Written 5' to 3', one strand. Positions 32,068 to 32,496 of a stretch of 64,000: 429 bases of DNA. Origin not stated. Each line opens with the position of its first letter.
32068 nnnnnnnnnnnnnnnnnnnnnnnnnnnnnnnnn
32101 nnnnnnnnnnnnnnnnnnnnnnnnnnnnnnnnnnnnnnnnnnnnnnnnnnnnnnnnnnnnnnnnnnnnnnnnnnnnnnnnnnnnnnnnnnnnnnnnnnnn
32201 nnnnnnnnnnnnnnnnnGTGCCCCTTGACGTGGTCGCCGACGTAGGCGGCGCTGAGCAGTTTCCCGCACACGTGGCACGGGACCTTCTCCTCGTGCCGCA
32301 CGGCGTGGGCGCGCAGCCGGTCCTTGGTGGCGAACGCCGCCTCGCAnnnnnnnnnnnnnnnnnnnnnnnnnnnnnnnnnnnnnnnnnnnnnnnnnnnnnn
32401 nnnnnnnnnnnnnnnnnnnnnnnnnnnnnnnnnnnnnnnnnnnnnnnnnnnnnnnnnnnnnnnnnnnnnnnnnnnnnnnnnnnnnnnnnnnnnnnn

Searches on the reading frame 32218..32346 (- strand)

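Call 46: search_protein_families(library=pfam, proteins=[window:32218-32346:-], max_evalue=0.1)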
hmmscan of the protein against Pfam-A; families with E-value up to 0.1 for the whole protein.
seq(43 aa): 4 families
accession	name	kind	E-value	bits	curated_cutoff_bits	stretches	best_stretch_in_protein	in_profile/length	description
PF13894.12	zf-C2H2_4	-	0.00015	22.6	27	0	1-18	6-23/24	C2H2-type zinc finger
PF24446.1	DUF7565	-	0.0084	16.9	27.1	1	1-36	9-44/92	Family of unknown function (DUF7565)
PF13912.12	zf-C2H2_6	-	0.013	15.9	25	0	1-20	7-26/27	C2H2-type zinc finger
PF00096.32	zf-C2H2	-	0.065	14.2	25.2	0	1-18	6-23/23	Zinc finger, C2H2 type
